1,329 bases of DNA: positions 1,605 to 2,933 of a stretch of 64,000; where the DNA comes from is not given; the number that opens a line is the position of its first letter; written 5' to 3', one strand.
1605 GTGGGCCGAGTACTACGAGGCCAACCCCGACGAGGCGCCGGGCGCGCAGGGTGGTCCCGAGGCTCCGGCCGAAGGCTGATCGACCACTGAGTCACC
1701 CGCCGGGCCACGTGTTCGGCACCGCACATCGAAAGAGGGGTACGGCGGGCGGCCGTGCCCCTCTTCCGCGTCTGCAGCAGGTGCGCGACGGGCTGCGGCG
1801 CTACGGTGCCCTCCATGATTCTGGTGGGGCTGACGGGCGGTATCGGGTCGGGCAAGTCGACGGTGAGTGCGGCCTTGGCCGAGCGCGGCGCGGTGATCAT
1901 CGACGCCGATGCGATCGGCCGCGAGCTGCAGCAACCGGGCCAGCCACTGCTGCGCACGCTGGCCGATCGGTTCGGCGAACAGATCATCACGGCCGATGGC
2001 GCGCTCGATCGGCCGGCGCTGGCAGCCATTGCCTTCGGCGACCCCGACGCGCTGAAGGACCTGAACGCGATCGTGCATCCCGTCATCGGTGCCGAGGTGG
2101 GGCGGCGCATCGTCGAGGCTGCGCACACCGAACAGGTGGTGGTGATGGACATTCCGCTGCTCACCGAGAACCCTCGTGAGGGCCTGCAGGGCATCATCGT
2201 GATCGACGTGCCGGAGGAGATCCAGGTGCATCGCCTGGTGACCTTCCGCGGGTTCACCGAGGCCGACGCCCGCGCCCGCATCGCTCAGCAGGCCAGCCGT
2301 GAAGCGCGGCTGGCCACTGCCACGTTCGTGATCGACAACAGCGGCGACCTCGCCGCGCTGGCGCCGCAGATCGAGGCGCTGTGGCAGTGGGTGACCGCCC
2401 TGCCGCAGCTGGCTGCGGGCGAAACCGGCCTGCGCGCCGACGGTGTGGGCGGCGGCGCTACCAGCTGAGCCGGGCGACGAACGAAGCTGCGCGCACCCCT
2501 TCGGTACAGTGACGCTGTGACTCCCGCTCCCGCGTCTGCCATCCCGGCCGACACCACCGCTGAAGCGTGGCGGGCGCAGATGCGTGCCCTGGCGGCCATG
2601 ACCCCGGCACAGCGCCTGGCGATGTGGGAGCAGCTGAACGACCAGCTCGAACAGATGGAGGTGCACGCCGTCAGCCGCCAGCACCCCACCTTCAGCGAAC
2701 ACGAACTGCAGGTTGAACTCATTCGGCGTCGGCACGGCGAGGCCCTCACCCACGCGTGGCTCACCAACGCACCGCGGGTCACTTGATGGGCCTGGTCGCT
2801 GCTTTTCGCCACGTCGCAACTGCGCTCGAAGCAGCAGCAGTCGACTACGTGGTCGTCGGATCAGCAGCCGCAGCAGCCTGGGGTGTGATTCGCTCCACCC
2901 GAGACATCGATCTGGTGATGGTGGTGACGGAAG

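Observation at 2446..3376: Perfect 25-bp direct repeat brackets a two-gene cassette at the 3' end of coaE, giving two genes an identical C-terminus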

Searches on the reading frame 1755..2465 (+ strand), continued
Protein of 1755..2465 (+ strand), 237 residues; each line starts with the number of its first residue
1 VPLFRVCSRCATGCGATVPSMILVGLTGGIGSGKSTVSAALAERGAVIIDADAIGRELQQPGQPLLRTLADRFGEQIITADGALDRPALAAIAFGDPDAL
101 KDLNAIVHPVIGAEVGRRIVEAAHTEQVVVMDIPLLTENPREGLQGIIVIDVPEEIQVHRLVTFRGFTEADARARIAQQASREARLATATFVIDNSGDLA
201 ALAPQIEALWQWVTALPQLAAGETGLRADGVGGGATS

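Call 34: find_encoding_contigs(protein=P0287, flank=5000, max_places=2)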
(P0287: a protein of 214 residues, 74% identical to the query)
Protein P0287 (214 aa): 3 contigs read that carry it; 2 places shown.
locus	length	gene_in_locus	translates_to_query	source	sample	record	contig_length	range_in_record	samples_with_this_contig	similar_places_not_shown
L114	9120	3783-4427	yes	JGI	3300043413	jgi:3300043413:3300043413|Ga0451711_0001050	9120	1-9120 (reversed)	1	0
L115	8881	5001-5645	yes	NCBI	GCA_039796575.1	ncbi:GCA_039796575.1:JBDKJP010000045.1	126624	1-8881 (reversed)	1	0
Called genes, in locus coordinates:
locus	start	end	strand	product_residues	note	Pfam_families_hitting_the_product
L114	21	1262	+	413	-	PF00575:S1, PF21710:Spt6_S1 (faint), PF00575:S1, PF23459:S1_RRP5 (weak)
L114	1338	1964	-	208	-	PF00072:Response_reg, PF00196:GerE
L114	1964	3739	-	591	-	PF13185:GAF_2 (weak), PF13492:GAF_3, PF07730:HisKA_3, PF02518:HATPase_c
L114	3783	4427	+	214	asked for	PF01121:CoaE, PF13238:AAA_18 (weak), PF13671:AAA_33 (faint)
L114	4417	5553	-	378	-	PF13302:Acetyltransf_3, PF00583:Acetyltransf_1 (weak), PF08445:FR47 (faint), PF00583:Acetyltransf_1, PF13508:Acetyltransf_7, PF13673:Acetyltransf_10 (weak)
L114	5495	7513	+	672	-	PF00270:DEAD (faint), PF04851:ResIII, PF17757:UvrB_inter, PF27431:UvrB_3rd, PF00271:Helicase_C, PF12344:UvrB, PF02151:UVR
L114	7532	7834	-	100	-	-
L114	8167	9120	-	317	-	PF00563:EAL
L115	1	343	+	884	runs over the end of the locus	PF02739:5_3_exonuc_N, PF01367:5_3_exonuc, PF00476:DNA_pol_A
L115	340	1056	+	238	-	PF02353:CMAS, PF01209:Ubie_methyltran (weak), PF13489:Methyltransf_23, PF05175:MTS (weak), PF13847:Methyltransf_31, PF08241:Methyltransf_11, PF08242:Methyltransf_12, PF13649:Methyltransf_25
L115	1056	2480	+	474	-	PF00575:S1, PF21710:Spt6_S1 (faint), PF00575:S1, PF23459:S1_RRP5 (weak)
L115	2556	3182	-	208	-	PF00072:Response_reg, PF00196:GerE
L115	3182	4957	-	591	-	PF13185:GAF_2 (weak), PF13492:GAF_3, PF07730:HisKA_3, PF02518:HATPase_c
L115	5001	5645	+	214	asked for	PF01121:CoaE, PF13238:AAA_18 (weak), PF13671:AAA_33 (faint)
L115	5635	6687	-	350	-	PF13302:Acetyltransf_3, PF13420:Acetyltransf_4 (faint), PF00583:Acetyltransf_1 (weak), PF08445:FR47 (faint), PF00583:Acetyltransf_1, PF13508:Acetyltransf_7, PF13673:Acetyltransf_10 (weak)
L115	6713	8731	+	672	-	PF00270:DEAD (faint), PF04851:ResIII, PF17757:UvrB_inter, PF27431:UvrB_3rd, PF00271:Helicase_C, PF12344:UvrB, PF02151:UVR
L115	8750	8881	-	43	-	?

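Call 67: find_encoding_contigs(protein=P0248, flank=5000, max_places=2)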
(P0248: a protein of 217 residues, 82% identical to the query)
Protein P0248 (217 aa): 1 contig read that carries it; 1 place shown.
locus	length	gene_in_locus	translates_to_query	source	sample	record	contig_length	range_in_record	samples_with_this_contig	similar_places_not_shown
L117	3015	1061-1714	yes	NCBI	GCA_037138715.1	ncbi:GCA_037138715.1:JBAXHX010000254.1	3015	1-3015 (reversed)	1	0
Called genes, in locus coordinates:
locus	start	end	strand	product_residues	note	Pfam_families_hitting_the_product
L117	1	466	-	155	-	?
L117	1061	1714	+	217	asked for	PF01121:CoaE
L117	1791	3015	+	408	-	PF00270:DEAD (faint), PF04851:ResIII, PF17757:UvrB_inter, PF27431:UvrB_3rd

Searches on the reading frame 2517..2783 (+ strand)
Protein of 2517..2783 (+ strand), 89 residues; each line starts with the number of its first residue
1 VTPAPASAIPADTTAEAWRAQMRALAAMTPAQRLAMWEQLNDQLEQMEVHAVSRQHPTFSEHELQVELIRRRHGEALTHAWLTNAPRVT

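Call 4: search_protein_families(library=pfam, proteins=[window:2517-2783:+], max_evalue=0.1)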
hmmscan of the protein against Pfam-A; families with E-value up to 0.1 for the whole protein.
window:2517-2783:+ (89 aa): 2 families
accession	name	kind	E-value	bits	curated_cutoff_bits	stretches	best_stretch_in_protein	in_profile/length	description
PF07729.17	FCD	-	0.0014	19.5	24.3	1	15-81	49-119/125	FCD domain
PF24751.1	DUF7696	-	0.035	14.6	27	1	12-75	2-38/55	Family of unknown function (DUF7696)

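Call 47: search_solved_structures(query=A2, max_evalue=10, show_alignments=2)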
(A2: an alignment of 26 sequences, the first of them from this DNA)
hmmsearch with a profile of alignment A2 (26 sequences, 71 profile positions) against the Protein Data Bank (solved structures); distinct sequences matched with E-value up to 10: 3.
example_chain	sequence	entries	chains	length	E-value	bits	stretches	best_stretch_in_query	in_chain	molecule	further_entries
6z2i_A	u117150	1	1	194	2.4e-05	28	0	9-39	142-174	de novo designed TIM barrel DeNovoTIM6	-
7osv_A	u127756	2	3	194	5.3e-05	26.9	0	9-39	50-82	DeNovoTIM6-SB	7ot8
9hcg_8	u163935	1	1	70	2.4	12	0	28-48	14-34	Large ribosomal subunit protein mL40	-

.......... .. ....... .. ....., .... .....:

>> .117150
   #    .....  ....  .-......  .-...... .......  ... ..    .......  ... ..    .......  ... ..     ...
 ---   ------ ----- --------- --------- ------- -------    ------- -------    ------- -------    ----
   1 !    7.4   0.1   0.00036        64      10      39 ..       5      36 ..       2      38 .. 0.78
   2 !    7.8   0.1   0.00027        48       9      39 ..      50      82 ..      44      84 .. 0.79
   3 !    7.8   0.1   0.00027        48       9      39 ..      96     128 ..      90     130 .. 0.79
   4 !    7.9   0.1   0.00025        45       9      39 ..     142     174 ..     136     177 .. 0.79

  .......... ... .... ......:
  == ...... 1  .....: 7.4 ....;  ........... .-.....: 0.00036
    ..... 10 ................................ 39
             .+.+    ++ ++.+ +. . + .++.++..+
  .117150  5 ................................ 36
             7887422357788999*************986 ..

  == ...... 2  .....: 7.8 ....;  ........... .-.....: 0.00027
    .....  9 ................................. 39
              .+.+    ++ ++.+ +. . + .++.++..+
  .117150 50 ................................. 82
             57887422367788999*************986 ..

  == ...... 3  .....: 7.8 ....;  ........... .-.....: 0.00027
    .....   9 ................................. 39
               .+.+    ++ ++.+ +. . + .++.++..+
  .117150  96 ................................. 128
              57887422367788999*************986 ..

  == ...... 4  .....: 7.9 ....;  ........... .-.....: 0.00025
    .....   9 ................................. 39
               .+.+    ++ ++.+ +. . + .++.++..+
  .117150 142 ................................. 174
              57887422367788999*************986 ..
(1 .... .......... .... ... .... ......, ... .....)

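Call 48: search_protein_families(library=pfam, alignment_id=A2, max_evalue=1)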
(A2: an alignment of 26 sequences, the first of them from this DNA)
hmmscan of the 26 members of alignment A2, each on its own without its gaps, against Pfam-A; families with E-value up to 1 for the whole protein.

A. member 1, seq(89 aa): 3 families
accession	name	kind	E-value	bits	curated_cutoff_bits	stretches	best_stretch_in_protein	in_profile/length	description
PF07729.17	FCD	-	0.0014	19.5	24.3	1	15-81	49-119/125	FCD domain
PF24751.1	DUF7696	-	0.035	14.6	27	1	12-75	2-38/55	Family of unknown function (DUF7696)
PF18993.5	Rv0078B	-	0.16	12.4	27.1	1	28-72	3-47/63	Rv0078B-related antitoxin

B. families by the number of members that match (of 26 scanned): 15 families
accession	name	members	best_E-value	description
PF18993.5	Rv0078B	14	5.5e-05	Rv0078B-related antitoxin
PF07729.17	FCD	1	0.0014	FCD domain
PF24751.1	DUF7696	1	0.035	Family of unknown function (DUF7696)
PF19115.5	DUF5800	1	0.047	Family of unknown function (DUF5800)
PF20084.4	TrbK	1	0.066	Conjugative transfer region protein TrbK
PF18583.6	Arnt_C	1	0.087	Aminoarabinose transferase C-terminal domain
PF18288.6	FAA_hydro_N_2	1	0.1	Fumarylacetoacetase N-terminal domain 2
PF07207.16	Lir1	1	0.1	Light regulated protein Lir1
PF19596.4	DUF6101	1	0.11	Family of unknown function (DUF6101)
PF11316.14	Rhamno_transf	1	0.13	Putative rhamnosyl transferase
PF12076.13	CER1-like_C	1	0.14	CER1-like, C-terminal domain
PF06628.17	Catalase-rel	1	0.17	Catalase-related immune-responsive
PF18039.7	UBA_6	1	0.18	UBA-like domain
PF10258.14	PHAX_RNA-bd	1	0.19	Phosphorylated adapter RNA export protein, RNA-binding domain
PF23125.1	Xre-MbcA-ParS_M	1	0.3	Antitoxin Xre/MbcA/ParS-like, middle domain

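Call 49: search_protein_families(library=padloc, proteins=[window:2517-2783:+], max_evalue=1)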
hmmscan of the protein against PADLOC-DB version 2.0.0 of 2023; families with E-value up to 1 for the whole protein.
window:2517-2783:+ (89 aa): 0 families
